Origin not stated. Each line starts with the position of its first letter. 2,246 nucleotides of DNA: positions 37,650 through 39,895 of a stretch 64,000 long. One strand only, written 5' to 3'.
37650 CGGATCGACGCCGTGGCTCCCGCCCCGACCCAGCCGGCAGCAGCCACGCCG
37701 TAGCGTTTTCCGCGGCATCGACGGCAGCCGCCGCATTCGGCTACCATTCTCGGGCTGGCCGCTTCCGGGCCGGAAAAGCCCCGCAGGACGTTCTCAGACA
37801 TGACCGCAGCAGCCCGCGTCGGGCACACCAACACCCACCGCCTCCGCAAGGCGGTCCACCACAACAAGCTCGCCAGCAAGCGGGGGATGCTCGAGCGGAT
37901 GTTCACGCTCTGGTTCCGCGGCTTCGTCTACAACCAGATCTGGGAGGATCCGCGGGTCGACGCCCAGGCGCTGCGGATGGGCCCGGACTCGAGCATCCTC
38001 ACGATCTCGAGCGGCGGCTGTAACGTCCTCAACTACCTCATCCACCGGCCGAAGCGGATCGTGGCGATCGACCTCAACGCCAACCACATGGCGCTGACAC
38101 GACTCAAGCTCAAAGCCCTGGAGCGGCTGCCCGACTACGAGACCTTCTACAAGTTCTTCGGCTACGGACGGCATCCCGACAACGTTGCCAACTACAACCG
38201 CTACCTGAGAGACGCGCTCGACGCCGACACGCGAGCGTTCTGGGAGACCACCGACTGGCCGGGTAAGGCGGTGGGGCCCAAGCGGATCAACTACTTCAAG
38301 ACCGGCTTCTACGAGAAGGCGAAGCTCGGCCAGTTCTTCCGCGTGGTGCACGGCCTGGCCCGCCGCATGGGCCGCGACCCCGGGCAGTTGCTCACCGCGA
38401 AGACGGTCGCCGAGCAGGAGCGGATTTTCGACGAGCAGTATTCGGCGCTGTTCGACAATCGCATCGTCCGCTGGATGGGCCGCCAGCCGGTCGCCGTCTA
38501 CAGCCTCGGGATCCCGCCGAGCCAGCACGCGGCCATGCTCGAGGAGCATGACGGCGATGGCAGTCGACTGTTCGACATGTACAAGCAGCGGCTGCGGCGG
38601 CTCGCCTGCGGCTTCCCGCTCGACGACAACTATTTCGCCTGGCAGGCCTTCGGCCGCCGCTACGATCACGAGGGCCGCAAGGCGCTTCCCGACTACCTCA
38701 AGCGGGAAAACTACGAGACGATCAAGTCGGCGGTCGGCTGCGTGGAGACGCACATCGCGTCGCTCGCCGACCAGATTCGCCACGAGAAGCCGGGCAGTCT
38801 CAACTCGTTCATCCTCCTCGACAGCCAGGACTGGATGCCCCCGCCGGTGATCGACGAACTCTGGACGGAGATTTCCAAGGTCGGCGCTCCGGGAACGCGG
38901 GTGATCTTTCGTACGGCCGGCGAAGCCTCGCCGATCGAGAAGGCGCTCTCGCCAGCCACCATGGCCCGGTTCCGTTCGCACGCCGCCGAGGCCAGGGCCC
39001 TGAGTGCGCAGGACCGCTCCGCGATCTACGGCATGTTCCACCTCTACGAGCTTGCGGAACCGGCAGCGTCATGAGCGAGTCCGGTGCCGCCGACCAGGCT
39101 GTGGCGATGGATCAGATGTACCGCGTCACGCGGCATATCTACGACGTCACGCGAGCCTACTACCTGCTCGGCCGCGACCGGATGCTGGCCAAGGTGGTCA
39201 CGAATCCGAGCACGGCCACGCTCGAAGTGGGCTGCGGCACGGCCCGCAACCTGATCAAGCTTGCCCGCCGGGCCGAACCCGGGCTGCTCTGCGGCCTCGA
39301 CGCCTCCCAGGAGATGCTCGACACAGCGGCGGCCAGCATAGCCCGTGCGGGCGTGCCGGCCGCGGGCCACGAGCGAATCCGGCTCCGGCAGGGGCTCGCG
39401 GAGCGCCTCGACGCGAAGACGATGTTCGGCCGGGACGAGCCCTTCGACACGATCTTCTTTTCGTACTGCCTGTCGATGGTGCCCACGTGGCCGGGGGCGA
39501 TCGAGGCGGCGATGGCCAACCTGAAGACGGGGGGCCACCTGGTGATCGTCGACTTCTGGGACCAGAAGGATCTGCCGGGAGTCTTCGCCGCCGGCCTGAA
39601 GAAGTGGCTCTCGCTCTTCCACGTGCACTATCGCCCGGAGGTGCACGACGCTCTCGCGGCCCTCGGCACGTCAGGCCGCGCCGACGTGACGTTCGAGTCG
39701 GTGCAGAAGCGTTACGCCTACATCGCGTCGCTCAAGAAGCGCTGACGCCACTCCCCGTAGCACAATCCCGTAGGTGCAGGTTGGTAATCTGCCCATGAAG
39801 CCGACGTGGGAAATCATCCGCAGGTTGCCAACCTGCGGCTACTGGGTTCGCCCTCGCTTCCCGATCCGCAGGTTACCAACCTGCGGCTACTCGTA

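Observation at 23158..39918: Dispersed palindromic hairpin family restricted to convergent gene junctions, with compensatory stem changes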

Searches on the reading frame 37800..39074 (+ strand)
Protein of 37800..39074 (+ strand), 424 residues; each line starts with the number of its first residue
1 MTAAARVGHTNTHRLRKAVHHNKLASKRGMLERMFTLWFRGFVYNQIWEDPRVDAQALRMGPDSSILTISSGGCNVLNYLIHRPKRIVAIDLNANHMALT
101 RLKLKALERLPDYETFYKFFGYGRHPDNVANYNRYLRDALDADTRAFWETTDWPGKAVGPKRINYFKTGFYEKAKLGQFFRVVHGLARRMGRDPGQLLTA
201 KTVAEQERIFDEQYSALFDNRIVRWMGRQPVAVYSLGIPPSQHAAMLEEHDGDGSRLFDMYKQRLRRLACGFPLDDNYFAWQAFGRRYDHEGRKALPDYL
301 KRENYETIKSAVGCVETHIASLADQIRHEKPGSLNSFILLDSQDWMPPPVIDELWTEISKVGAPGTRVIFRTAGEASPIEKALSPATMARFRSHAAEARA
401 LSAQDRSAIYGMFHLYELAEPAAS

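Call 70: search_protein_families(library=pfam, proteins=[window:37800-39074:+], max_evalue=1)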
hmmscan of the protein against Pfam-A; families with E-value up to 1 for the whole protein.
window:37800-39074:+ (424 aa): 1 family
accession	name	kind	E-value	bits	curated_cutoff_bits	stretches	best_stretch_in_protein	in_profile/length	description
PF11899.13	DUF3419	-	8.8e-101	338.3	28.2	1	33-417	4-384/385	Protein of unknown function (DUF3419)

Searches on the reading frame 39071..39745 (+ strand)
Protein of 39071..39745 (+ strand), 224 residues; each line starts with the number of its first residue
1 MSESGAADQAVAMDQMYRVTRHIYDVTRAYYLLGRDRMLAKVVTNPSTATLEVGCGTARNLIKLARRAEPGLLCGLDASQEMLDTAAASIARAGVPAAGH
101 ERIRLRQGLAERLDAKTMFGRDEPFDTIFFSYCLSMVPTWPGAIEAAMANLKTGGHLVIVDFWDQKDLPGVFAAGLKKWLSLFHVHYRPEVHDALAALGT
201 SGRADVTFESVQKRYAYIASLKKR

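Call 10: search_protein_families(library=pfam, proteins=[window:39071-39745:+], max_evalue=0.01)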
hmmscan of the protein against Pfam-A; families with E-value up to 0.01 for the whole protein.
window:39071-39745:+ (224 aa): 8 families
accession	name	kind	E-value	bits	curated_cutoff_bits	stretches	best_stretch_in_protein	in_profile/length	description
PF13649.12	Methyltransf_25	-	2.5e-13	51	27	1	51-155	2-97/97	Methyltransferase domain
PF13847.12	Methyltransf_31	-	3.5e-12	46.7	27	1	47-174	4-120/145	Methyltransferase domain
PF08242.18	Methyltransf_12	-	7.3e-12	46.3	30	1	51-157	1-98/98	Methyltransferase domain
PF08241.18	Methyltransf_11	-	1.4e-11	45.3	21.2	1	51-159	1-95/95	Methyltransferase domain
PF13489.12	Methyltransf_23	-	1.5e-10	41.5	27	1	36-171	14-124/164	Methyltransferase domain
PF01209.24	Ubie_methyltran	-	2.5e-08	34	20.1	1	40-163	41-155/233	ubiE/COQ5 methyltransferase family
PF24675.1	NpmA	-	0.00017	21.4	60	1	38-92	15-69/214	16S rRNA (adenine(1408)-N(1))-methyltransferase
PF01135.25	PCMT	-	0.001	19.4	20.3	1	44-159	71-171/210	Protein-L-isoaspartate(D-aspartate) O-methyltransferase (PCMT)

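Call 12: find_encoding_contigs(protein=window:39071-39742:+, flank=10000, max_places=6)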
Protein window:39071-39742:+ (224 aa): 22 contigs read that carry it; 6 places shown.
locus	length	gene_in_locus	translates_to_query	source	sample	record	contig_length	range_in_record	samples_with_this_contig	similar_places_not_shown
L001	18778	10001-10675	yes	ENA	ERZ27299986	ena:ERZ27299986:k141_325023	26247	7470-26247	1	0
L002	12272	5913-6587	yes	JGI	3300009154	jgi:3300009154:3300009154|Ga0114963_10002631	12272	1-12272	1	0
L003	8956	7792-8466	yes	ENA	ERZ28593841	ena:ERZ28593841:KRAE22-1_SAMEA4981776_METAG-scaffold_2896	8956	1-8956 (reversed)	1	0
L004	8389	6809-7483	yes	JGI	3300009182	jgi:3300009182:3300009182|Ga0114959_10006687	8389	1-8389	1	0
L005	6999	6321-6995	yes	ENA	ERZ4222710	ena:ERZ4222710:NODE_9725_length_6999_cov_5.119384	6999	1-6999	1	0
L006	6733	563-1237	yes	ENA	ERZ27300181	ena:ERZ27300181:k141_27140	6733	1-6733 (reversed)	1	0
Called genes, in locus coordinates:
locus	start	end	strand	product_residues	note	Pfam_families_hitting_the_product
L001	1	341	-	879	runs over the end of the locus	PF08335:GlnD_UR_UTase, PF01966:HD, PF01842:ACT (faint), PF24931:ACT_ACR9_3rd (weak)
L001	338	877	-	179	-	PF01923:Cob_adeno_trans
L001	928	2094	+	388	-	PF26549:Tricorn_N, PF26550:Tricorn_2nd, PF07676:PD40, PF26549:Tricorn_N (weak), PF07676:PD40 (weak)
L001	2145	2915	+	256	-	PF03807:F420_oxidored, PF14748:P5CR_dimer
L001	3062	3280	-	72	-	-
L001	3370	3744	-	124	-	-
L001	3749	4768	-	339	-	PF08240:ADH_N, PF00107:ADH_zinc_N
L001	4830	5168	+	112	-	PF00085:Thioredoxin, PF13098:Thioredoxin_2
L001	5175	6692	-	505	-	PF00140:Sigma70_r1_2 (weak), PF04542:Sigma70_r2, PF04539:Sigma70_r3, PF04545:Sigma70_r4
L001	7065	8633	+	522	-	-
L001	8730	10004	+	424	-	PF11899:DUF3419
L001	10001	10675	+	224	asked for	PF01209:Ubie_methyltran, PF13489:Methyltransf_23, PF13847:Methyltransf_31, PF08241:Methyltransf_11, PF08242:Methyltransf_12, PF13649:Methyltransf_25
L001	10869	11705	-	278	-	-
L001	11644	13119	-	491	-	PF00478:IMPDH, PF03060:NMO (faint), PF00571:CBS, PF01070:FMN_dh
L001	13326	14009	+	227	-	-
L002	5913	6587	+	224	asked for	PF01209:Ubie_methyltran, PF13489:Methyltransf_23, PF13847:Methyltransf_31, PF08241:Methyltransf_11, PF08242:Methyltransf_12, PF13649:Methyltransf_25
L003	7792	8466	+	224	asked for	PF01209:Ubie_methyltran, PF13489:Methyltransf_23, PF13847:Methyltransf_31, PF08241:Methyltransf_11, PF08242:Methyltransf_12, PF13649:Methyltransf_25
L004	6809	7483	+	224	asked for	PF01209:Ubie_methyltran, PF13489:Methyltransf_23, PF13847:Methyltransf_31, PF08241:Methyltransf_11, PF08242:Methyltransf_12, PF13649:Methyltransf_25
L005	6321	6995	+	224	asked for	PF01209:Ubie_methyltran, PF13489:Methyltransf_23, PF13847:Methyltransf_31, PF08241:Methyltransf_11, PF08242:Methyltransf_12, PF13649:Methyltransf_25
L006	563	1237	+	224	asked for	PF01209:Ubie_methyltran, PF13489:Methyltransf_23, PF13847:Methyltransf_31, PF08241:Methyltransf_11, PF08242:Methyltransf_12, PF13649:Methyltransf_25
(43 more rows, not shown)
